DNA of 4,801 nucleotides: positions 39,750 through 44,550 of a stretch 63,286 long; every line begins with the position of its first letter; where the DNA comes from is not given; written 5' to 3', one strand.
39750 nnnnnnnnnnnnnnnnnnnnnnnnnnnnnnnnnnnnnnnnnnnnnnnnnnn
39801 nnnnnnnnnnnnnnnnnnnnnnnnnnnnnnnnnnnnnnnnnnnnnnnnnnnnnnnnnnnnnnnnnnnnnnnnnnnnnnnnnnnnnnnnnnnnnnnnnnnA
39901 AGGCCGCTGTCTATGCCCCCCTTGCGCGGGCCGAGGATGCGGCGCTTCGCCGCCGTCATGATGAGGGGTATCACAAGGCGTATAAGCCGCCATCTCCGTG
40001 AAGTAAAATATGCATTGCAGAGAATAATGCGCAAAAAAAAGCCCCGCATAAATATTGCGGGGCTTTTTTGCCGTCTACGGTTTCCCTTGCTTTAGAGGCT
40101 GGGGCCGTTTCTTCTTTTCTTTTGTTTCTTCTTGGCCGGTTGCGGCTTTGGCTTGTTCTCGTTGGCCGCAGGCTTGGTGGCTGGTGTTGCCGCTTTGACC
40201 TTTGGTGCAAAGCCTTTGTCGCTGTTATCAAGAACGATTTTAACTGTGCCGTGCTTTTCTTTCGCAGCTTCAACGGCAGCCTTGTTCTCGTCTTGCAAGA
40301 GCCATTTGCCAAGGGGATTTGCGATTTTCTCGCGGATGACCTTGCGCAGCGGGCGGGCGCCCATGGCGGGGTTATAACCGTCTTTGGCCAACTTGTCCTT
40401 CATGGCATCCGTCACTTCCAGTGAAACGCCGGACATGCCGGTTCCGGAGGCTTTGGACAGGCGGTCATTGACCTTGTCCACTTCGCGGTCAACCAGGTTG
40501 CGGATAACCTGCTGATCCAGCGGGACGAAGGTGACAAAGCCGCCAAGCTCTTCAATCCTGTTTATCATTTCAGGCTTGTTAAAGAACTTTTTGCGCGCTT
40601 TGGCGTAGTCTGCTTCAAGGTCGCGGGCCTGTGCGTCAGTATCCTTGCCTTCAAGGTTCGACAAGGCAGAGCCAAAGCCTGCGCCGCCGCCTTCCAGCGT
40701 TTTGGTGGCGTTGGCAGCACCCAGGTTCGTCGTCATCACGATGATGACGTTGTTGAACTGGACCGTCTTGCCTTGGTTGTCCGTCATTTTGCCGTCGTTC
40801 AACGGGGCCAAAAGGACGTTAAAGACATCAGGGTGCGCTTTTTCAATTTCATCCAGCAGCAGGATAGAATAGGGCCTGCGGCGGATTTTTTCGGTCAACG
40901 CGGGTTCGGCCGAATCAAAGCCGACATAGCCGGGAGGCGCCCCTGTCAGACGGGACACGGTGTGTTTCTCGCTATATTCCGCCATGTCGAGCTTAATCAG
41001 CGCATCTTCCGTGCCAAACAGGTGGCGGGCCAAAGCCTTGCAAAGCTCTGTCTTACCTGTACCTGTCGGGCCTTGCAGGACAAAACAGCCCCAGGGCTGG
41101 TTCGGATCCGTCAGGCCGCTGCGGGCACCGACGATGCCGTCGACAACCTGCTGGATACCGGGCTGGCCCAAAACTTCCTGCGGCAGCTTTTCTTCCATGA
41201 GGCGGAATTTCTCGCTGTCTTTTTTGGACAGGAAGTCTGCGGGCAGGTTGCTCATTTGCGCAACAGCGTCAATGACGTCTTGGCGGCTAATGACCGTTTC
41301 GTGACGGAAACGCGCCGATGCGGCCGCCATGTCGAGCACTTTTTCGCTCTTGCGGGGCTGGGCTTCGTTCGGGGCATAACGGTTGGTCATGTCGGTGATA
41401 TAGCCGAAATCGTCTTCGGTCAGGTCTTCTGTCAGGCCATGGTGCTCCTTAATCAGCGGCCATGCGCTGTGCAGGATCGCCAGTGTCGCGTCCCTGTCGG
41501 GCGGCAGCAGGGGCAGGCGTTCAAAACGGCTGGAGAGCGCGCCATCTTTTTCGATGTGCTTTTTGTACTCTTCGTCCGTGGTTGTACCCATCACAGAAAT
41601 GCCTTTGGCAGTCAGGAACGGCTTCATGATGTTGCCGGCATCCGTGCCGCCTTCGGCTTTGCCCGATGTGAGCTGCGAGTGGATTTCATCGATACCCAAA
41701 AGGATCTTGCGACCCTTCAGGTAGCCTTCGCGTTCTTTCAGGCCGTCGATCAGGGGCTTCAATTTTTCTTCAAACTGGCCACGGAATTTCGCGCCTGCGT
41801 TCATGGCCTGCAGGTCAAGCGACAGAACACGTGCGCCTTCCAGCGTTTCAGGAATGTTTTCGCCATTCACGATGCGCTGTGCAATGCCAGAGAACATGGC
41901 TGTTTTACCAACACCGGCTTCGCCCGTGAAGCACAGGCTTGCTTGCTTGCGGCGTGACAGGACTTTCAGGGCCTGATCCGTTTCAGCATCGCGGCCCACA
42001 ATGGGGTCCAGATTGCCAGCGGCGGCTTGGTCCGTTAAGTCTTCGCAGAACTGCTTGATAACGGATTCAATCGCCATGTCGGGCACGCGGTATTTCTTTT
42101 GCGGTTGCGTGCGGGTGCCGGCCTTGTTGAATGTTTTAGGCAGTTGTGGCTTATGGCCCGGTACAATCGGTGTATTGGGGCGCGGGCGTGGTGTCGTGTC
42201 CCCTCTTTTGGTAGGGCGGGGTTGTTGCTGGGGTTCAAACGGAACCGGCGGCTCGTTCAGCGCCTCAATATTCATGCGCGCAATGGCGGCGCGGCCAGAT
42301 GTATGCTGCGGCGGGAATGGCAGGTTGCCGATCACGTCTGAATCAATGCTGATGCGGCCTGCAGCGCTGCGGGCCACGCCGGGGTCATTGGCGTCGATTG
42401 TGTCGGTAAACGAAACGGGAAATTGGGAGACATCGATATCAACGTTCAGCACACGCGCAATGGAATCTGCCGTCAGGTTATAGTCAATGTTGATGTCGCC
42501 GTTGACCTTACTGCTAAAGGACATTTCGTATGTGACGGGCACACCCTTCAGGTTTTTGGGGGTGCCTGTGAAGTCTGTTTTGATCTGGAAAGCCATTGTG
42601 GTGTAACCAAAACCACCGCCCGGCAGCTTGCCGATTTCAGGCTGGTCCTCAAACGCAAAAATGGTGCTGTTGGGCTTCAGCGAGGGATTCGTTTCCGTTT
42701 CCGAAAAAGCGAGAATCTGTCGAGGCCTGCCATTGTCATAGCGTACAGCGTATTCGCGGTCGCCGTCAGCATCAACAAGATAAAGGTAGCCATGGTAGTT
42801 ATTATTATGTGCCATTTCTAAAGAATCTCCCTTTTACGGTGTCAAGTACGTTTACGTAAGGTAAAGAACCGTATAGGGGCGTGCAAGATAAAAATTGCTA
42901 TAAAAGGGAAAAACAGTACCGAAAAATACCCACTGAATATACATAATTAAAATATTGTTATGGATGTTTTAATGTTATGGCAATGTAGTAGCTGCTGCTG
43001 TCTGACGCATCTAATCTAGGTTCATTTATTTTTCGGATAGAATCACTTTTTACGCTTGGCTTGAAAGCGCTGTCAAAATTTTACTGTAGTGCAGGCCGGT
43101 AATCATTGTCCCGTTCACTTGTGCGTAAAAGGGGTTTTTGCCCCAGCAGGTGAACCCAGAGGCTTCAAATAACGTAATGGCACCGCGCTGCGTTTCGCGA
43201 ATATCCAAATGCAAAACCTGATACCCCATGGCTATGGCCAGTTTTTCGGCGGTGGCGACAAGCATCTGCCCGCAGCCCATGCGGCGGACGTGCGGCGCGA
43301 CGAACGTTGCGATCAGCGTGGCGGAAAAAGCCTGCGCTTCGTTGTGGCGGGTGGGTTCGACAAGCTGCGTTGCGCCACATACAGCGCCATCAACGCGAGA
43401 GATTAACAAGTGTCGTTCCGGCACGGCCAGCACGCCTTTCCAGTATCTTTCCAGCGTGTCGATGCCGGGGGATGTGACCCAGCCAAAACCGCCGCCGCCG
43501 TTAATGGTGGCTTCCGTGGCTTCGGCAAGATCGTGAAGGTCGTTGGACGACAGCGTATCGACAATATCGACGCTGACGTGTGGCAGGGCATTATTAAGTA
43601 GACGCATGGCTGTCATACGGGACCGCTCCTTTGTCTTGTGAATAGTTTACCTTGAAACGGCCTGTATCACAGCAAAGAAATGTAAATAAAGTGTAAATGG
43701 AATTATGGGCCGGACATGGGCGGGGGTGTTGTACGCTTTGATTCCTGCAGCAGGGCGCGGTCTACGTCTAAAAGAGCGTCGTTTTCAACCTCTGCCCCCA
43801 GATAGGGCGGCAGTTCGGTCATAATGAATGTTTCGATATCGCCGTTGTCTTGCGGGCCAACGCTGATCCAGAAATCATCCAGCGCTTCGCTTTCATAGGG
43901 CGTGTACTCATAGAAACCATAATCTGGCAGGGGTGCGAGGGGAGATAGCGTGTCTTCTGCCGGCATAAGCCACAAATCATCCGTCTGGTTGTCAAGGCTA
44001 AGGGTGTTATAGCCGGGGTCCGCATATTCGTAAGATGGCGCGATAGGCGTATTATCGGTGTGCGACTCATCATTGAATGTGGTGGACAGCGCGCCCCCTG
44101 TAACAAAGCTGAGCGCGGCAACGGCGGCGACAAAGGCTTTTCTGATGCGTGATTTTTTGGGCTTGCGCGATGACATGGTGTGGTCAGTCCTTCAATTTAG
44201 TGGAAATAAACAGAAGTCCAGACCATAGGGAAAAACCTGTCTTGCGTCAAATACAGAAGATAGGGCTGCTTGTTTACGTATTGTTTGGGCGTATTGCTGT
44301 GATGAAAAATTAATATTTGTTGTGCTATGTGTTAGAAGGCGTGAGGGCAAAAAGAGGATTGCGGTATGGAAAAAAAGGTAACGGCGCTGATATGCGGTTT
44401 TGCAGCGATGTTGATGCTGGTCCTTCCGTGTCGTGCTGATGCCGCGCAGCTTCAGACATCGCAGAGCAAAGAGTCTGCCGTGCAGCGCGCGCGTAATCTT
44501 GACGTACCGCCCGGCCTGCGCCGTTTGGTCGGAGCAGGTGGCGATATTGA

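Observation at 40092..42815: ClpA-like two-ring AAA+ unfoldase with its N-domain replaced by an unrelated domain, a Pro-rich linker and a poly-Lys tail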

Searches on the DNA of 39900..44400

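Call 90: search_rna_families(source=window, start=39900, end=44400, threshold=evalue, max_evalue=1)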
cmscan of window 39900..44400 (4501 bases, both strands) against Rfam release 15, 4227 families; matches with E-value up to 1: 4.
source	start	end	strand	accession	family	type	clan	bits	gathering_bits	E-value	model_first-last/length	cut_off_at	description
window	40006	40071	+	RF00506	Thr_leader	Cis-reg; leader;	-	27.6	55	0.035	1-118/118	no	Threonine operon leader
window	40004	40070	+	RF01472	rli40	Gene; sRNA;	-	26.3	100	0.0012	1-263/263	no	Listeria sRNA rli40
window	40033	40097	-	RF00506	Thr_leader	Cis-reg; leader;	-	24.8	55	0.16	1-118/118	no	Threonine operon leader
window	39972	40065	+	RF02236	asX2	Gene; sRNA;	-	22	70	0.46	1-87/87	no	Xanthomonas sRNA asX2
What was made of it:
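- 42845..42905 (-): Conserved upstream element: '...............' then about 22 nt, then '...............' (perfect match at 42849-42861). A likely promoter/operator. No Rfam match (call 90)
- Tried and rejected: There were only sub-threshold hits on the inter-gene hairpin (call 90).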

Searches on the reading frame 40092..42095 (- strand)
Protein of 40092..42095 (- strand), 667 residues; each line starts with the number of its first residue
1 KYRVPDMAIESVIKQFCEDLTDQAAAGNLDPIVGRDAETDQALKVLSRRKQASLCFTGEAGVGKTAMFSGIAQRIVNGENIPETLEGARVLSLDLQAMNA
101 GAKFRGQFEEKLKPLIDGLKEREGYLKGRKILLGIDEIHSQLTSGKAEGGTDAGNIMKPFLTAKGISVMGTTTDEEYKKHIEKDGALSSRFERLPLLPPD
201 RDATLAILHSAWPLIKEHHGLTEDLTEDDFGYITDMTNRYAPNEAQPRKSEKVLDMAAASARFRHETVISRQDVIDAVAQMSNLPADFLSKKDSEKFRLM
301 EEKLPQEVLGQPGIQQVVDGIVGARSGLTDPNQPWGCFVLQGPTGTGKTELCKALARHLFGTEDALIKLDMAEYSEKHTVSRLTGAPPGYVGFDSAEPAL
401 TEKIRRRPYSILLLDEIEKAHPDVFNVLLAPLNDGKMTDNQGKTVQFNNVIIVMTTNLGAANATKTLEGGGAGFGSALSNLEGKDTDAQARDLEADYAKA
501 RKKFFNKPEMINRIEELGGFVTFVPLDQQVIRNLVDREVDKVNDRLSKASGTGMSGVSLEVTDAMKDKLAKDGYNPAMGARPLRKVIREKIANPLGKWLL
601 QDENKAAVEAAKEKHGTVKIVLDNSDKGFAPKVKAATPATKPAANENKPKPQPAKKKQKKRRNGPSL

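Call 51: search_dna_similar(query=window:40092-42095:-, collection=plasmids, mode=protein, max_rows=60, rows=spread)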
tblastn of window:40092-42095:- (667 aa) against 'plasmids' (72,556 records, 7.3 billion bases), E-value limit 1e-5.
Records with a match: 2442; places in all: 2621; records where one place covers at least 80% of the query: 2003.
Best place of each record, by identity: <60% 2442.
By first word of the organism name: Klebsiella 1113; Enterococcus 174; Ralstonia 130; Escherichia 116; Enterobacter 86; Listeria 79; Rhizobium 63; Lactiplantibacillus 49; Acinetobacter 48; Lactococcus 31; and 145 more.
By predicted mobility (MOB-suite, as given by PLSDB): conjugative 1112; non-mobilizable 889; mobilizable 441.
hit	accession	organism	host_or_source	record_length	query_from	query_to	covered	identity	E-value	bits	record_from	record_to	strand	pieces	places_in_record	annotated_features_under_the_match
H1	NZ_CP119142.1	Neisseria gonorrhoeae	Homo sapiens,whole organism,synovial ...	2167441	13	600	88%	43.2%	1e-76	472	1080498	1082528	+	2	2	none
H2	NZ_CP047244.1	Trichormus variabilis 0441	cell culture,thermal spring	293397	5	601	89%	39.0%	2e-72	439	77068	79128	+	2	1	clpB: ATP-dependent chaperone ClpB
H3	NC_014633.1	Ilyobacter polytropus DSM 2926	marine mud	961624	13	601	88%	38.3%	2e-65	430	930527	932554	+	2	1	clpB: ATP-dependent chaperone ClpB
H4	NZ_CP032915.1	Enterobacter roggenkampii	Homo sapiens,single culture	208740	13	600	87%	38.2%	7e-68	411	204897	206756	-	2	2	none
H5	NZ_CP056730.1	Enterobacter hormaechei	culture,Wastewater influent sample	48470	13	600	87%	38.1%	5e-68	409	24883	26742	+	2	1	clpK: heat shock survival AAA family ATPase ClpK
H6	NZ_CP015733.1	Arthrobacter sp. U41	Purified bacterial strains from deep ...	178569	12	600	88%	37.2%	2e-119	400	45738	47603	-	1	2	ATP-dependent Clp protease ATP-binding subunit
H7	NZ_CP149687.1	Clostridioides difficile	Dog,single cell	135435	12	601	88%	36.8%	4e-64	405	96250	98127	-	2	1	ATP-dependent Clp protease ATP-binding subunit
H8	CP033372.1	Limosilactobacillus fermentum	Cow,cell culture,Fresh milk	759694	13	595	87%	36.2%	2e-112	379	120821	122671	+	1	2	ATP-dependent Clp protease ATP-binding subunit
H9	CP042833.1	Enterococcus faecium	Homo sapiens,cell culture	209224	12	600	88%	35.2%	2e-104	356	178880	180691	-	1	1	clpL: ATP-dependent protease ClpL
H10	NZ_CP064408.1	Enterococcus faecium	Homo sapiens,Rectal Swab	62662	12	600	88%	35.2%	4e-103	352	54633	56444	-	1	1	clpL: ATP-dependent protease ClpL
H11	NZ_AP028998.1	Paraburkholderia sp. 22B1P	-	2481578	19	600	87%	35.3%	4e-62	382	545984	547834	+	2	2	none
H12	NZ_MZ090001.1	Listeria monocytogenes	-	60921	12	600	88%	34.8%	6e-104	355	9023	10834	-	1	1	clpL: ATP-dependent protease ClpL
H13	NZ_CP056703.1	Klebsiella grimontii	culture,Freshwater sample from ...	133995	13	600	88%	34.8%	3e-106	361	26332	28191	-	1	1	clpK: heat shock survival AAA family ATPase ClpK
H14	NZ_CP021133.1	Pseudomonas fragi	cell culture,meat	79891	13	600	88%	34.8%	9e-106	360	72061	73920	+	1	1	clpK: heat shock survival AAA family ATPase ClpK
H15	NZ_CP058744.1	Klebsiella pneumoniae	Stanley WWTPs_10 WWTPs influent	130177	13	600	88%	34.8%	1e-105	360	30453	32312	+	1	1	clpK: heat shock survival AAA family ATPase ClpK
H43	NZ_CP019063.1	Rahnella sikkimica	bacteria,soil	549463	8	600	89%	33.2%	4e-45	342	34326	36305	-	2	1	tssH: type VI secretion system ATPase TssH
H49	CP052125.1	Ralstonia solanacearum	tomato,cell culture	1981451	13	547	78%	35.8%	3e-38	302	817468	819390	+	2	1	tssH: type VI secretion system ATPase TssH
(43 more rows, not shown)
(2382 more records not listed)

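Call 60: get_annotated_region(hit=H5, flank=1200)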
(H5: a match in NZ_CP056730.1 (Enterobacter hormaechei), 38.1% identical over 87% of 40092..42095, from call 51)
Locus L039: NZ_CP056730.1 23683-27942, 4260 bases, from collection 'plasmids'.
description: Enterobacter hormaechei strain RHBSTW-00316 plasmid pRHBSTW-00316_4, complete sequence
organism: Enterobacter hormaechei (NCBI taxid 158836)
taxonomy: Bacteria; Pseudomonadota; Gammaproteobacteria; Enterobacterales; Enterobacteriaceae; Enterobacter; Enterobacter hormaechei
host: -; source: culture,Wastewater influent sample; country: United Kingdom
typing (MOB-suite, as given by PLSDB): non-mobilizable; replicon IncR
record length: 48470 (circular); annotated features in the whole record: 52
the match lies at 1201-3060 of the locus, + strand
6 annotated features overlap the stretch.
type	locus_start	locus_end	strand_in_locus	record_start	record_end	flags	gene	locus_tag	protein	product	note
predicted_resistance_gene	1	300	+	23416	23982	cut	hsp20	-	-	small heat shock protein sHSP20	predicted by amrfinderplus; class ; identity 98.94%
predicted_resistance_gene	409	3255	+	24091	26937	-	clpK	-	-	heat shock survival AAA family ATPase ClpK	predicted by amrfinderplus; class ; identity 99.16%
CDS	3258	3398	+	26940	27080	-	-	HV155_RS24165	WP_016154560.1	hypothetical protein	-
CDS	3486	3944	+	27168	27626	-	hsp20-GI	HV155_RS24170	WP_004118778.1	small heat shock protein sHSP20-GI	-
predicted_resistance_gene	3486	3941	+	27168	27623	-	shsP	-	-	small heat shock protein sHSP20-GI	predicted by amrfinderplus; class ; identity 99.34%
predicted_resistance_gene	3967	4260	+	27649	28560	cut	yfdX1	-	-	heat resistance protein YfdX1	predicted by amrfinderplus; class ; identity 99.34%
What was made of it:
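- On ClpK / ClpG: No sHSP or YfdX neighbours, unlike the reference locus (call 60).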

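Call 61: get_annotated_region(hit=H9, flank=1200)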
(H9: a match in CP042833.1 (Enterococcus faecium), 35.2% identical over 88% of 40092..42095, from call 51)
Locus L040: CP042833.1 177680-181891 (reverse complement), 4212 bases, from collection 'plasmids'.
description: Enterococcus faecium strain FA3 plasmid unnamed1
organism: Enterococcus faecium (NCBI taxid 1352)
taxonomy: Bacteria; Bacillota; Bacilli; Lactobacillales; Enterococcaceae; Enterococcus; Enterococcus faecium
host: -; source: Homo sapiens,cell culture; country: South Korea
typing (MOB-suite, as given by PLSDB): conjugative; replicon Inc18,rep_cluster_893; relaxase MOBP; mating-pair formation MPF_T
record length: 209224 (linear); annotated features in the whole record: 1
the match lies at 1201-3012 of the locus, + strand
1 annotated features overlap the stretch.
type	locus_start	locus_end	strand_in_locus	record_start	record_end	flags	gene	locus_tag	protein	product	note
predicted_resistance_gene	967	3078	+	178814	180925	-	clpL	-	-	ATP-dependent protease ClpL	predicted by amrfinderplus; class ; identity 98.44%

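Call 62: get_annotated_region(hit=H43, flank=1200)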
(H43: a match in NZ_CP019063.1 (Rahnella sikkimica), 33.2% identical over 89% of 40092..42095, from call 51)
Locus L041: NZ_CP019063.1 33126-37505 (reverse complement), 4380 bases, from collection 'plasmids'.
description: Rahnella sikkimica strain ERMR1:05 plasmid unnamed1, complete sequence
organism: Rahnella sikkimica (NCBI taxid 1805933)
taxonomy: Bacteria; Pseudomonadota; Gammaproteobacteria; Enterobacterales; Yersiniaceae; Rahnella; Rahnella sikkimica
host: -; source: bacteria,soil; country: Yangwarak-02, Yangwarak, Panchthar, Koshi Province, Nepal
typing (MOB-suite, as given by PLSDB): non-mobilizable; replicon rep_cluster_1067
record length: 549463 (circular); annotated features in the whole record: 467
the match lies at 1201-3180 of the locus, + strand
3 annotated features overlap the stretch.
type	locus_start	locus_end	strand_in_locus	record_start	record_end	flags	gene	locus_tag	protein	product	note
CDS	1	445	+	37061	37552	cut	hcp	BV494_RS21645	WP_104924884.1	type VI secretion system effector Hcp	-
CDS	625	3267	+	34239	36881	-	tssH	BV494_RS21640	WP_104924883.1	type VI secretion system ATPase TssH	GO:0033103 - protein secretion by the type VI secretion system [Evidence IEA]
CDS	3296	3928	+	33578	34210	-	-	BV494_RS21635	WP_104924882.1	hypothetical protein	-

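Call 63: get_annotated_region(hit=H49, flank=1500)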
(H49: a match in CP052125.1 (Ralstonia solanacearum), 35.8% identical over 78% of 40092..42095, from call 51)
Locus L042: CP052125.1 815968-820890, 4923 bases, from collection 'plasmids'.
description: Ralstonia solanacearum strain FJAT1452.F1 plasmid Plas1, complete sequence
organism: Ralstonia solanacearum (NCBI taxid 305)
taxonomy: Bacteria; Pseudomonadota; Betaproteobacteria; Burkholderiales; Burkholderiaceae; Ralstonia; Ralstonia solanacearum
host: -; source: tomato,cell culture; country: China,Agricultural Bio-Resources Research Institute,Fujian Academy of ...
typing (MOB-suite, as given by PLSDB): mobilizable; relaxase MOBP
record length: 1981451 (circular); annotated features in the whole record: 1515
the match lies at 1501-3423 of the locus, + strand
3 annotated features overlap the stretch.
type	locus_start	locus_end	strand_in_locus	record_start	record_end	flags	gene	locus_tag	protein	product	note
CDS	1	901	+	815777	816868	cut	tssG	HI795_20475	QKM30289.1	type VI secretion system baseplate subunit TssG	-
CDS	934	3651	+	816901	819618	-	tssH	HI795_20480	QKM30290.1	type VI secretion system ATPase TssH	-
CDS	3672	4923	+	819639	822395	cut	-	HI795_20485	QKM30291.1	type VI secretion system tip protein VgrG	-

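Call 64: get_annotated_region(hit=H6, flank=1200)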
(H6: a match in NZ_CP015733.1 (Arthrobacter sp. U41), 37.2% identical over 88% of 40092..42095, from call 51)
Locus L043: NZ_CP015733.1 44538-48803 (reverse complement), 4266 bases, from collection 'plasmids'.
description: Arthrobacter sp. U41 plasmid unnamed1, complete sequence
organism: Arthrobacter sp. U41 (NCBI taxid 1849032)
taxonomy: Bacteria; Actinomycetota; Actinomycetes; Micrococcales; Micrococcaceae; Arthrobacter; Arthrobacter sp. U41
host: -; source: Purified bacterial strains from deep water samples,Lake Untersee; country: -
typing (MOB-suite, as given by PLSDB): conjugative; relaxase MOBP; mating-pair formation MPF_T
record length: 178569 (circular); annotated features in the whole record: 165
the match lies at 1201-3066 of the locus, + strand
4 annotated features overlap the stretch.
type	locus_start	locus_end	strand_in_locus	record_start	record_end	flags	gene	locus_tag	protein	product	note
CDS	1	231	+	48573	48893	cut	-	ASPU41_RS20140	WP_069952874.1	DUF1508 domain-containing protein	-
CDS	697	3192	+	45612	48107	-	-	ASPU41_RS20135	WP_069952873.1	ATP-dependent Clp protease ATP-binding subunit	-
CDS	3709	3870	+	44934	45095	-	-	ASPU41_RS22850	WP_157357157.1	hypothetical protein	-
CDS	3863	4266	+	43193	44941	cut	-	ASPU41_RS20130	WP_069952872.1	AAA family ATPase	-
